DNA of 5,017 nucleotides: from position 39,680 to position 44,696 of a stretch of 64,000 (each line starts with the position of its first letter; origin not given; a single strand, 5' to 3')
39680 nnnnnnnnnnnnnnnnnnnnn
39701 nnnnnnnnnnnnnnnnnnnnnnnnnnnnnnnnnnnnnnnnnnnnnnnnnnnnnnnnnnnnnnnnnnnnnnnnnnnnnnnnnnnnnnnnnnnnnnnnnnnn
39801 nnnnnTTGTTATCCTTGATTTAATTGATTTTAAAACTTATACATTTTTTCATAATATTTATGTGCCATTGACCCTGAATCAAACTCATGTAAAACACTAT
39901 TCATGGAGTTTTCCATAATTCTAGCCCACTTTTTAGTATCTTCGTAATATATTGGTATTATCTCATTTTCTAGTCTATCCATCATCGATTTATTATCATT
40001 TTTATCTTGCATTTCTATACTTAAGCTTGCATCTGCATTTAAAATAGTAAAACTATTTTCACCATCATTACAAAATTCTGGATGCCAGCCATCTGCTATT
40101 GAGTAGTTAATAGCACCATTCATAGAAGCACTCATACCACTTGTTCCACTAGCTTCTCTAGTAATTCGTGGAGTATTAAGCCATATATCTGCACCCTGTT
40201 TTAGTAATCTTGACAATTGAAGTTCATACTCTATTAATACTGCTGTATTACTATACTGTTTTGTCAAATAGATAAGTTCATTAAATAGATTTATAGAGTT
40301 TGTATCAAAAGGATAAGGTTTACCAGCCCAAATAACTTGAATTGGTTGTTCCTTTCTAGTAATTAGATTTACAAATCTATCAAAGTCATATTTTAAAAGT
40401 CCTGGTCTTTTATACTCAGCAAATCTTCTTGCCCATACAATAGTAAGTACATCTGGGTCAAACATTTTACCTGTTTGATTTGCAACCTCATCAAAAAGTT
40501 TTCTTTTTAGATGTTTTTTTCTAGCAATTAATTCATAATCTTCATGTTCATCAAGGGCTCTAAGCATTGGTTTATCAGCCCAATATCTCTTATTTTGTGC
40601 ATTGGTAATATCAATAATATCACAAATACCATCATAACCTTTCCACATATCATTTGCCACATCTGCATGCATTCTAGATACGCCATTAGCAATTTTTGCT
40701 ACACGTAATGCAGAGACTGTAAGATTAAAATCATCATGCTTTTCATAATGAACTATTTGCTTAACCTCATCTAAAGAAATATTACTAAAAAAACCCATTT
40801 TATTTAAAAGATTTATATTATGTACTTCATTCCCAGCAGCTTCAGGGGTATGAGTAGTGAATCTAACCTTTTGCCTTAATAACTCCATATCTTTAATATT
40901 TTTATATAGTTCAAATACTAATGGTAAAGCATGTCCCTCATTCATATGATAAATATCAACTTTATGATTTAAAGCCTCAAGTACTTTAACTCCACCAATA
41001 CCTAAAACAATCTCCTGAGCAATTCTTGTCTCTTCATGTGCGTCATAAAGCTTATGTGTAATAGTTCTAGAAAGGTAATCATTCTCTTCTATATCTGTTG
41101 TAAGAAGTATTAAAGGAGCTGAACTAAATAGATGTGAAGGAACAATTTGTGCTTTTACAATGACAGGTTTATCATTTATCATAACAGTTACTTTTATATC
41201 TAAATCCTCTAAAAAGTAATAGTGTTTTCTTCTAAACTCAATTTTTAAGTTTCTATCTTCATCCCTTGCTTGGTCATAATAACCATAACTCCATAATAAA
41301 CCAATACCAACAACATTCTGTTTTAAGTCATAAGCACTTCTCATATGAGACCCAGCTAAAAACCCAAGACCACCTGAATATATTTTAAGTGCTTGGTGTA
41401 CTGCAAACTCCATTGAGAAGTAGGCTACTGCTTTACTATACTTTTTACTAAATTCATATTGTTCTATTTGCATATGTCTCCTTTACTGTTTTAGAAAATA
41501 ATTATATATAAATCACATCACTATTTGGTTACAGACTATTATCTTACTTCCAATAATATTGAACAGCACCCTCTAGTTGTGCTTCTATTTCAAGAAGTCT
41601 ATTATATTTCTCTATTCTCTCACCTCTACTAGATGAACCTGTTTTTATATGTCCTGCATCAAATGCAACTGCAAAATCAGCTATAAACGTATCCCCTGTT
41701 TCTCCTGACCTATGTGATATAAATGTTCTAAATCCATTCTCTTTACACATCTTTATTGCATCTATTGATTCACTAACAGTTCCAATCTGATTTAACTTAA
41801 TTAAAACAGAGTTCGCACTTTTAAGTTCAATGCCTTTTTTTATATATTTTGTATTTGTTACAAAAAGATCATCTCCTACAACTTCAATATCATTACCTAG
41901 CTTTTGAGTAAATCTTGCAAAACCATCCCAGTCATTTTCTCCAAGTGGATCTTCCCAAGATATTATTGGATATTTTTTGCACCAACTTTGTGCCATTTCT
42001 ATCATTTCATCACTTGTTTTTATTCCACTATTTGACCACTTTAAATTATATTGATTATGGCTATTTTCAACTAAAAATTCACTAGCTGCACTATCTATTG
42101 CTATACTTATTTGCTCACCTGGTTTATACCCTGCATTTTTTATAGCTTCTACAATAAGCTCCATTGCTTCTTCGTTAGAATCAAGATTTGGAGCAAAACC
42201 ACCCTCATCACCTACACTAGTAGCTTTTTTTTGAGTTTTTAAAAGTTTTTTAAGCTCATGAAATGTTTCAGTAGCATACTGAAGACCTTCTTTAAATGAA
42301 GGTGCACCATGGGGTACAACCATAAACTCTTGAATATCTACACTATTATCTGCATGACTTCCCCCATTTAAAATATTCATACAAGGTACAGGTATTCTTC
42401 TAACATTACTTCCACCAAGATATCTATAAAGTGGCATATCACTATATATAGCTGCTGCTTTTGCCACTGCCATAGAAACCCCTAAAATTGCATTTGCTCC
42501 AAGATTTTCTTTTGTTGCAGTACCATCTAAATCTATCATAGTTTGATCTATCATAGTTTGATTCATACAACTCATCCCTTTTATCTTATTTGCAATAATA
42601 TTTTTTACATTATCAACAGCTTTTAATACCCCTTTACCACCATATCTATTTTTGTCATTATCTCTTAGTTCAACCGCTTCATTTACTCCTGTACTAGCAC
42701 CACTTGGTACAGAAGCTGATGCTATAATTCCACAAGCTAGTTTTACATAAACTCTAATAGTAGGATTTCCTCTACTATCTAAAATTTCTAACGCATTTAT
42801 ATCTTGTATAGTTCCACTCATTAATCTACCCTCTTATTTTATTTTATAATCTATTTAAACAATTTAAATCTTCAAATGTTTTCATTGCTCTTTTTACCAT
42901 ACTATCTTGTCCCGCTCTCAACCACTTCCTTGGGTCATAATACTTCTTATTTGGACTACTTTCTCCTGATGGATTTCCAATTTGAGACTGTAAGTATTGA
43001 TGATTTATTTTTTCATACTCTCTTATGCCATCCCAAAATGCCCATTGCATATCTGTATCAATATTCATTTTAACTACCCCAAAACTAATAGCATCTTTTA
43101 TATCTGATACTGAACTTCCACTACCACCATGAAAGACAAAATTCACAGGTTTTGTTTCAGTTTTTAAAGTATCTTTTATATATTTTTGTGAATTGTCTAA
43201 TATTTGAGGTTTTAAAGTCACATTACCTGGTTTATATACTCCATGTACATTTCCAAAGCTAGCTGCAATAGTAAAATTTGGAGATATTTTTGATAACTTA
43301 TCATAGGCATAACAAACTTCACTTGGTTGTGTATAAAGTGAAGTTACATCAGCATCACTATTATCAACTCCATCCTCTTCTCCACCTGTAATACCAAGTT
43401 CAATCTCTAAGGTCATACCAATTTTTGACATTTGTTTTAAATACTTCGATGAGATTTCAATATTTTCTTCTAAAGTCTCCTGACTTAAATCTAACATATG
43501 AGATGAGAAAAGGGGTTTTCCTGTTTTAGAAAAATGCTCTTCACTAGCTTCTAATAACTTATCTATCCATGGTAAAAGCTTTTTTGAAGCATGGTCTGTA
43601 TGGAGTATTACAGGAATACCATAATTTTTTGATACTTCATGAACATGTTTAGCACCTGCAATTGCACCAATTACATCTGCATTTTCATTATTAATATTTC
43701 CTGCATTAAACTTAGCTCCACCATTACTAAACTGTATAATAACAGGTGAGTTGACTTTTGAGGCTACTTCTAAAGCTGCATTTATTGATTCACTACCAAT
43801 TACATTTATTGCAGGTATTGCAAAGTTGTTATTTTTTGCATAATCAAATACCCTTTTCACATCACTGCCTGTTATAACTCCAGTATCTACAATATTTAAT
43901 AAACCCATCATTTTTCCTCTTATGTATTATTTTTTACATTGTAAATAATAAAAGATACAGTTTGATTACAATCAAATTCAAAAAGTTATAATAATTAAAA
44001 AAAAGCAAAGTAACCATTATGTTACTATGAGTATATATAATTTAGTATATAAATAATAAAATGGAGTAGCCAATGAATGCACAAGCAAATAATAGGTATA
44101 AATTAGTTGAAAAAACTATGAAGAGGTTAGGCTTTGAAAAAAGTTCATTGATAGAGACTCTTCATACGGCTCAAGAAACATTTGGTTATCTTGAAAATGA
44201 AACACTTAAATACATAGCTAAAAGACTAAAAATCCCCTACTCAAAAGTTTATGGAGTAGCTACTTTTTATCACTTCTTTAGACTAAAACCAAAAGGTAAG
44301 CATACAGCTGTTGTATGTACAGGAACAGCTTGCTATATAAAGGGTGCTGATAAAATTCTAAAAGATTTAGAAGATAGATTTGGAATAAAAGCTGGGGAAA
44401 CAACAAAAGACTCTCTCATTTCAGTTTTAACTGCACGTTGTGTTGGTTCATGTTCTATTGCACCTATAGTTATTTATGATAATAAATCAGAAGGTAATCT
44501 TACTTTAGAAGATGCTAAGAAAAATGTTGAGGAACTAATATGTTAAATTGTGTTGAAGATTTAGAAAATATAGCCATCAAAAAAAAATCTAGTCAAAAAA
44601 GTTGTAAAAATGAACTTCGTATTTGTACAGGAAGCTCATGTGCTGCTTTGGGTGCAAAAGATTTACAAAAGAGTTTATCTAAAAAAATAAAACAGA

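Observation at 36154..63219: Contiguous ~27-kb glycogen + EMP glycolysis + bidirectional Hox hydrogenase cluster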

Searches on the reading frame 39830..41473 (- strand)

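Call 3: search_protein_families(library=ncbifam, proteins=[window:39830-41473:-])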
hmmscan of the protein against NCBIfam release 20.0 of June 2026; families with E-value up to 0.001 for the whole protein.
window:39830-41473:- (547 aa): 4 families
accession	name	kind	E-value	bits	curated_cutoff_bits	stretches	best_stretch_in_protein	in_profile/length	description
TIGR02094.1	more_P_ylases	subfamily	1.3e-129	433.7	191.7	2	16-312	1-321/600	alpha-glucan family phosphorylase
NF041129.1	maldex_phorlase_Thcocales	equivalog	9.9e-98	328.3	1500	2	11-307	94-411/816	maltodextrin phosphorylase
TIGR02093.1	P_ylase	subfamily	2.4e-12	45.8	552.9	1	295-495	485-704/804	glycogen/starch/alpha-glucan family phosphorylase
NF011561.0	PRK14985.1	equivalog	6.5e-08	31.2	1273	0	33-100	113-183/800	maltodextrin phosphorylase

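Call 5: search_protein_families(library=pfam, proteins=[window:39830-41473:-])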
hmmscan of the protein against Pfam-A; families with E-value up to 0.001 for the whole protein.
window:39830-41473:- (547 aa): 1 family
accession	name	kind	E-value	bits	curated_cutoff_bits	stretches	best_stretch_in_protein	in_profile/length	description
PF00343.26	Phosphorylase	-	4.3e-14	52.2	27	1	294-492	393-610/713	Carbohydrate phosphorylase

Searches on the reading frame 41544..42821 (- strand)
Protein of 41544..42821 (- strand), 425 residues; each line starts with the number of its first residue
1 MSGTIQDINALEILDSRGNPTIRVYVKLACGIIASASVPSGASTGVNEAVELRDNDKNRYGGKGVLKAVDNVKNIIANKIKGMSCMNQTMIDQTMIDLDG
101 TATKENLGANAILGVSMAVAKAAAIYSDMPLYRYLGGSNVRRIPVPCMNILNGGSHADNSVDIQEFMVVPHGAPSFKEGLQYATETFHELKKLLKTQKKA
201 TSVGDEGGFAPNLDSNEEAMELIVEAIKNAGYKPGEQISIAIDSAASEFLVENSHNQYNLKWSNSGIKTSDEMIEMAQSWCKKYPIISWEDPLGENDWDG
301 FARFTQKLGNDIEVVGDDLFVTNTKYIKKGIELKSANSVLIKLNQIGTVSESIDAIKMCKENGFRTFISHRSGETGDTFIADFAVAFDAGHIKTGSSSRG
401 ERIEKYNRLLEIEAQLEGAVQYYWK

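Call 3: search_protein_families(library=ncbifam, proteins=[window:41544-42821:-])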
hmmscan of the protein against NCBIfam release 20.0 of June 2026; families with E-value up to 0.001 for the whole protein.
window:41544-42821:- (425 aa): 4 families
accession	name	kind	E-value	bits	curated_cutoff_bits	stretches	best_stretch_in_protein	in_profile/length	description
TIGR01060.2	eno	equivalog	7.9e-192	637.6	300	1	5-422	1-416/425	phosphopyruvate hydratase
NF006223.0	PRK08350.1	equivalog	5.4e-19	68.7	624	1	66-168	50-151/341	hypothetical protein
TIGR01502.1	B_methylAsp_ase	equivalog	5.2e-06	25.8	286.15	1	307-377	293-362/408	methylaspartate ammonia-lyase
TIGR01928.1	menC_lowGC_arch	equivalog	0.00015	20.9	200.65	1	282-368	197-280/325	o-succinylbenzoate synthase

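Call 34: search_solved_structures(query=window:41544-42821:-, max_evalue=1e-150)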
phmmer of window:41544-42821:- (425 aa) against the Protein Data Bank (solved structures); distinct sequences matched with E-value up to 1e-150: 1.
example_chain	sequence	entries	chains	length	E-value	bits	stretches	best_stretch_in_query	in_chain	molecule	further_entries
1iyx_A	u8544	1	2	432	1.1e-153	515.3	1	4-422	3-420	ENOLASE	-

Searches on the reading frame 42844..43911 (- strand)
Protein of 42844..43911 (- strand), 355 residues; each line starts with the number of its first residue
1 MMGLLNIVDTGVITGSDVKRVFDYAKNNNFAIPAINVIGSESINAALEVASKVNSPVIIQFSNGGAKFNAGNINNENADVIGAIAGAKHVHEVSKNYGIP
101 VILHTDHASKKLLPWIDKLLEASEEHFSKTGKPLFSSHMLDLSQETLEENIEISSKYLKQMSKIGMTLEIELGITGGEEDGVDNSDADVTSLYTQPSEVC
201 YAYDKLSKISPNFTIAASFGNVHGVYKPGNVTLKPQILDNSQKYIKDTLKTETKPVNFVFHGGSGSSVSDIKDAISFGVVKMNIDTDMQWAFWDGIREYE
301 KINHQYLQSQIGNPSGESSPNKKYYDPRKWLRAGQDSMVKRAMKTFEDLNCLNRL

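Call 3: search_protein_families(library=ncbifam, proteins=[window:42844-43911:-])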
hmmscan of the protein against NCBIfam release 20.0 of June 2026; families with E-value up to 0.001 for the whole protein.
window:42844-43911:- (355 aa): 20 families
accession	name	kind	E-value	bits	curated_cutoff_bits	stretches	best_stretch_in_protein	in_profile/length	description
NF006628.0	PRK09197.1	equivalog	1e-170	567.5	297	1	5-354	4-356/359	class II fructose-bisphosphate aldolase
TIGR01520.1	FruBisAldo_II_A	equivalog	2.1e-162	540.1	347.7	1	6-354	3-356/357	class II fructose-bisphosphate aldolase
TIGR00167.1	cbbA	subfamily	2.9e-109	364.9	215.6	1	14-354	2-289/290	ketose-bisphosphate aldolase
TIGR01859.1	fruc_bis_ald_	equivalog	1.6e-46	159.3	343.05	1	18-354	4-281/282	class II fructose-1,6-bisphosphate aldolase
NF009497.0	PRK12857.1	equivalog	2.7e-32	112.1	423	1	18-304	6-251/284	class II fructose-1,6-bisphosphate aldolase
NF009374.0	PRK12737.1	subfamily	3.6e-32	111.5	383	1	19-304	7-251/284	tagatose-bisphosphate aldolase subunit GatY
NF041368.1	Fbpase2_Halo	equivalog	2.3e-30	105.7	500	1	14-328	5-291/333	class II fructose-bisphosphate aldolase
NF006626.0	PRK09195.1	subfamily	2.5e-30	105.6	384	1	19-301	7-248/284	tagatose-bisphosphate aldolase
NF006042.0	PRK08185.1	subfamily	7.5e-29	100.9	405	1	18-308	5-255/287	hypothetical protein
TIGR01858.1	tag_bisphos_ald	equivalog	1.3e-27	96.7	443.55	1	19-304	5-249/282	tagatose bisphosphate family class II aldolase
NF005590.0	PRK07315.1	equivalog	1.7e-26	93.2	443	1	21-340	9-278/293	class II fructose-bisphosphate aldolase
NF006376.0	PRK08610.1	equivalog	4.1e-26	92.4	527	1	19-300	7-248/286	class II fructose-bisphosphate aldolase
NF005284.0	PRK06801.1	equivalog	7.6e-25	87.8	406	1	19-296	7-244/286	ketose 1,6-bisphosphate aldolase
NF005288.0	PRK06806.1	equivalog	8.3e-25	87.6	396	1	18-289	6-234/281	class II fructose-bisphosphate aldolase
NF005823.0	PRK07709.1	equivalog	1e-24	87.8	545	1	19-301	7-249/285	class II fructose-bisphosphate aldolase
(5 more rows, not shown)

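Call 35: search_solved_structures(query=window:42844-43911:-, max_evalue=1e-60)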
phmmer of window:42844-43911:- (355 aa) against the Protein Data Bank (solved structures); distinct sequences matched with E-value up to 1e-60: 10.
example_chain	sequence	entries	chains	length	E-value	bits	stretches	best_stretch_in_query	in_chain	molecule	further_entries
3qm3_A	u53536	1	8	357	1.8e-158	530.5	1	2-354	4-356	Fructose-bisphosphate aldolase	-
5gk3_A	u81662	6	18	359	1.8e-157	527.3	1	4-353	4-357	Fructose-bisphosphate aldolase class 2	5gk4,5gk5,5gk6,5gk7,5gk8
1b57_A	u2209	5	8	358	2.5e-157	526.8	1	6-353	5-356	PROTEIN (FRUCTOSE-BISPHOSPHATE ALDOLASE II) | FRUCTOSE-BISPHOSPHATE ALDOLASE II | CLASS II FRUCTOSE-1,6-BISPHOSPHATE ALDOLASE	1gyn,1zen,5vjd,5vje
1dos_A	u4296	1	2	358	3.4e-156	523.1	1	6-353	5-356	ALDOLASE CLASS II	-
7rgn_A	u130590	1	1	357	1.7e-121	409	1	9-354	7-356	Fructose-bisphosphate aldolase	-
7v6g_A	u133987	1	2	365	1.3e-119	402.8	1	9-346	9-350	Fructose-bisphosphate aldolase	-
7yva_A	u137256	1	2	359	5.9e-119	400.6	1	9-346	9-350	Candida albicans Fructose-1,6-bisphosphate aldolase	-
6lnk_A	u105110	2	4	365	6.1e-119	400.6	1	9-346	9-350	Fructose-bisphosphate aldolase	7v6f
4a21_A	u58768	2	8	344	9.7e-72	245.4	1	21-353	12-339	FRUCTOSE-BISPHOSPHATE ALDOLASE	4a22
3ekl_A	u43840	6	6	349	1e-71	245.3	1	21-353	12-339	Fructose-bisphosphate aldolase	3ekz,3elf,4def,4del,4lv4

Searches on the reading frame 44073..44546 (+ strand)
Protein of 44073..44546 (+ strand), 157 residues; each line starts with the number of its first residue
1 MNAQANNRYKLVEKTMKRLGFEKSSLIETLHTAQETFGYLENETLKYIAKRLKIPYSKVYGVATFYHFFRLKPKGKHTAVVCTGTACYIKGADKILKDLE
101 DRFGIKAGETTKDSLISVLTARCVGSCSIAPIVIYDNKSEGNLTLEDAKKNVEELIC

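Call 3: search_protein_families(library=ncbifam, proteins=[window:44073-44546:+])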
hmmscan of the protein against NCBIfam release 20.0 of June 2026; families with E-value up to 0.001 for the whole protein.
window:44073-44546:+ (157 aa): 9 families
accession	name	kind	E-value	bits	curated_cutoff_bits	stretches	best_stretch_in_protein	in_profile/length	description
NF005747.0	PRK07571.1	equivalog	4.8e-68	228.2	224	1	3-155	16-168/173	bidirectional hydrogenase complex protein HoxE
NF005722.0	PRK07539.1-2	equivalog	3.5e-38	131.1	141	1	9-154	10-155/157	NADH-quinone oxidoreductase subunit NuoE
TIGR01958.1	nuoE_fam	subfamily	8.2e-35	120.1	142.4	1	15-153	5-145/148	NADH-quinone oxidoreductase subunit NuoE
NF005725.0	PRK07539.1-5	equivalog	4e-32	111.3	220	1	22-154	37-170/174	NADH-quinone oxidoreductase subunit NuoE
NF004638.0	PRK05988.1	equivalog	1.9e-30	105.7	198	1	4-154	6-156/159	formate dehydrogenase subunit gamma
NF005721.0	PRK07539.1-1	equivalog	2.8e-28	99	308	1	13-155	35-177/292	NADH-quinone oxidoreductase subunit NuoE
NF005723.0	PRK07539.1-3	equivalog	8.5e-28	97.2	226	1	22-154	22-155/158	NADH-quinone oxidoreductase subunit NuoE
NF005724.0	PRK07539.1-4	equivalog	1.1e-23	84.3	280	1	20-150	36-167/240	NADH-quinone oxidoreductase subunit NuoE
NF009040.0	PRK12373.1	equivalog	3.4e-19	69.8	514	1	20-147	33-161/400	NADH-quinone oxidoreductase subunit E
